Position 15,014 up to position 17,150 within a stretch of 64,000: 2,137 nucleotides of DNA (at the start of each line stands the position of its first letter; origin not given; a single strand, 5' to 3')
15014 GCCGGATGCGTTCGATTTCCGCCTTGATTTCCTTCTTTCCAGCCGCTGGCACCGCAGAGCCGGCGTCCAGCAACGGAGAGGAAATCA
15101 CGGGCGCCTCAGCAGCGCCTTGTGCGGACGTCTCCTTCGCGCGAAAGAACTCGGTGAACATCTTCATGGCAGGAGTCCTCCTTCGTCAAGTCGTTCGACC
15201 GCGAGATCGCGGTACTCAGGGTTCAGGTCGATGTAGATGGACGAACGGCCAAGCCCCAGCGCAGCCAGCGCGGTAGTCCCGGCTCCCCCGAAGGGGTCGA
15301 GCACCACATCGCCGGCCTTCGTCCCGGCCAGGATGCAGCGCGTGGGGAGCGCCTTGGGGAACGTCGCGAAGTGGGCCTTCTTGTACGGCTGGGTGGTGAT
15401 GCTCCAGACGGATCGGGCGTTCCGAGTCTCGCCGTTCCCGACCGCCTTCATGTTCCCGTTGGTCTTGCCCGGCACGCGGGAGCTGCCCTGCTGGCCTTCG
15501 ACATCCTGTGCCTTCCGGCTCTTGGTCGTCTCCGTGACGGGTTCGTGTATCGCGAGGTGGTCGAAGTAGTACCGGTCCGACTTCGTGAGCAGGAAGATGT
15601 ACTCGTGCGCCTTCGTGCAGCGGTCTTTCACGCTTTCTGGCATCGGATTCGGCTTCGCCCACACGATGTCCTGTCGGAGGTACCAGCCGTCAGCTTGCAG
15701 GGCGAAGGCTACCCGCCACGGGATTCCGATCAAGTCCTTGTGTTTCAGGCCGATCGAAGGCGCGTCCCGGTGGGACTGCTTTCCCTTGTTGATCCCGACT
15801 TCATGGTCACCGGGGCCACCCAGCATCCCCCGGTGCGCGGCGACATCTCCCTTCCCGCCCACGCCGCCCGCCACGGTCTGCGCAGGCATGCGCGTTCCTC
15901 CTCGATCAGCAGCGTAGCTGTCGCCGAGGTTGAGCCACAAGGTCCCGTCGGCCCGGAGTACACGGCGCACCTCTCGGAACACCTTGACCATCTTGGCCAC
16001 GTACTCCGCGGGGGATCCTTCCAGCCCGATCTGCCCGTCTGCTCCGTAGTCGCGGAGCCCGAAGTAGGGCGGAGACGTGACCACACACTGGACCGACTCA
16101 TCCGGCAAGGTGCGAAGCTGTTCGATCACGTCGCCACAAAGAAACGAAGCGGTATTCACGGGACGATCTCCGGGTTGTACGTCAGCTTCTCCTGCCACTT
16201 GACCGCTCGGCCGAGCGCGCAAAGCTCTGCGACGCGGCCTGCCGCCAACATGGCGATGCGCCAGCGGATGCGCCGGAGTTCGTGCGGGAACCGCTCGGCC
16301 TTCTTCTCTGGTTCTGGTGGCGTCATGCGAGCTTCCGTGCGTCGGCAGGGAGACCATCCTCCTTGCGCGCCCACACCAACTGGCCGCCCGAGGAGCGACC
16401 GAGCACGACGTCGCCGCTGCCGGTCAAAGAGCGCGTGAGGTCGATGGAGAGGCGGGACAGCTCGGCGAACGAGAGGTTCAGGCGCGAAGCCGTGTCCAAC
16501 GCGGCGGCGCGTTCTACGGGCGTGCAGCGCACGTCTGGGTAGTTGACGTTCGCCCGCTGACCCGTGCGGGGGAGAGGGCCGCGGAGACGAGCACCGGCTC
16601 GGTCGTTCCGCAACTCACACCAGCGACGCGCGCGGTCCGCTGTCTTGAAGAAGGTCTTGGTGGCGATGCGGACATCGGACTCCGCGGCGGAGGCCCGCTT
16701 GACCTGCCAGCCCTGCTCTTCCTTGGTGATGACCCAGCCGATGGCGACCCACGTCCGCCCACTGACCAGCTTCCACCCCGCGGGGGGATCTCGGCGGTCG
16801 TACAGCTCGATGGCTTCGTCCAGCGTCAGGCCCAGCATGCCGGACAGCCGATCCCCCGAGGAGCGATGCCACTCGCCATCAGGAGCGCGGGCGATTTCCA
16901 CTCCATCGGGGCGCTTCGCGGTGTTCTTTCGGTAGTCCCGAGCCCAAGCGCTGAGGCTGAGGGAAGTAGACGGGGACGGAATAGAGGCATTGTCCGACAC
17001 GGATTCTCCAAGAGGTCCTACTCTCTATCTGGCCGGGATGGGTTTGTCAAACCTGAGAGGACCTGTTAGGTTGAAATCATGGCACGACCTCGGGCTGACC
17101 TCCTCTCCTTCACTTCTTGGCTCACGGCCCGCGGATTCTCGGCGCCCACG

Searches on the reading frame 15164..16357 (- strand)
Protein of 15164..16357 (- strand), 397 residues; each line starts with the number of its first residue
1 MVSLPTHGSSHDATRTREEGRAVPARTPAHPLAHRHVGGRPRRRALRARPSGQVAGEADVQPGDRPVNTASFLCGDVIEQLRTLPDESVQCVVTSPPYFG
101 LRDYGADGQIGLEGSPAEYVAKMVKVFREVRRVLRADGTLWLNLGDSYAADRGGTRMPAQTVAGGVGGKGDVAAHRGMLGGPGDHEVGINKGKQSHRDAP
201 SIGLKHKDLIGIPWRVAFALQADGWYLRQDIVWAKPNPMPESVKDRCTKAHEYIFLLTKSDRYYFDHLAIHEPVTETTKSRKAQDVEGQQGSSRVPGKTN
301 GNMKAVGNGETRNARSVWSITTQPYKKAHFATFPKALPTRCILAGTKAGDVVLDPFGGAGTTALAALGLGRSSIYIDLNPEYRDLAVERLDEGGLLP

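Call 13: search_protein_families(library=phrogs, proteins=[window:15164-16357:-], max_evalue=0.01)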
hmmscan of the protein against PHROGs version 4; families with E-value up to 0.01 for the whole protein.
window:15164-16357:- (397 aa): 13 families
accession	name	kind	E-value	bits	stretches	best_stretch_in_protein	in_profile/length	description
phrog_67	-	other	2e-76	259.6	1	73-392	127-345/743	DNA methyltransferase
phrog_498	-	other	1.1e-22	81.3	1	217-391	287-421/633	DNA methyltransferase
phrog_3008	-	other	3.8e-18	66.6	1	315-392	133-213/244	DNA methyltransferase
phrog_12517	-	unknown function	4.1e-10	40.3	1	69-147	159-237/316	-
phrog_6025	-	other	2.3e-09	38.1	1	73-238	15-113/192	DNA methyltransferase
phrog_8769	-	other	1.5e-07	32.2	1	346-391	9-54/71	methyltransferase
phrog_16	-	DNA, RNA and nucleotide metabolism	1.9e-07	30.7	1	259-388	799-907/986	DNA helicase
phrog_18146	-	other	9.2e-07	29.1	1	331-380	51-101/452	DNA methyltransferase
phrog_6952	-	other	4.1e-06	27.8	1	317-382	101-167/181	DNA methyltransferase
phrog_18293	-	other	6.7e-06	27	1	323-392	40-109/119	methyltransferase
phrog_23148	-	unknown function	1e-05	26.6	1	349-391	105-147/165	-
phrog_23085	-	unknown function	0.0001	23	1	331-390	46-105/138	-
phrog_12862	-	unknown function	0.0049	17.8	0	75-113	8-45/149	-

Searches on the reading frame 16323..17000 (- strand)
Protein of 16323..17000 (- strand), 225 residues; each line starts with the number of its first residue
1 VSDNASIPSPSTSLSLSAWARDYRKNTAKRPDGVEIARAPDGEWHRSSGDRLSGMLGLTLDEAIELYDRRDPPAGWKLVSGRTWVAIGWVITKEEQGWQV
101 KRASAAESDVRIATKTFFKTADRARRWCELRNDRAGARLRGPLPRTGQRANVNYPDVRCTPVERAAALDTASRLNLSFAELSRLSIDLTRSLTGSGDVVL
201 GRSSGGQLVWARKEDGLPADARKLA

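Call 13: search_protein_families(library=phrogs, proteins=[window:16323-17000:-], max_evalue=0.01)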
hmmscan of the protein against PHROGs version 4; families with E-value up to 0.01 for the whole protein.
window:16323-17000:- (225 aa): 0 families

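Call 28: search_protein_families(library=pfam, proteins=[window:16323-17000:-], max_evalue=0.01)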
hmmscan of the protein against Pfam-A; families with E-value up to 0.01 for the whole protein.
window:16323-17000:- (225 aa): 0 families

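Call 103: search_protein_families(library=ncbifam, proteins=[window:16323-17000:-], max_evalue=0.01)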
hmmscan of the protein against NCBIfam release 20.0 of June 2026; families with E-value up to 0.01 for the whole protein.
window:16323-17000:- (225 aa): 0 families

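Call 107: search_solved_structures(query=window:16323-17000:-, max_evalue=1)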
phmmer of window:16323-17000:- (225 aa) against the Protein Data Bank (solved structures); distinct sequences matched with E-value up to 1: 2.
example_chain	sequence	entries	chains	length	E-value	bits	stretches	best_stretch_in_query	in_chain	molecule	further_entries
6n8e_A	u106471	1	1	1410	0.076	15.9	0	40-92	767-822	holo-ObiF1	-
8vd6_A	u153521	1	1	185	0.19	14.6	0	49-72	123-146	CAP REPEAT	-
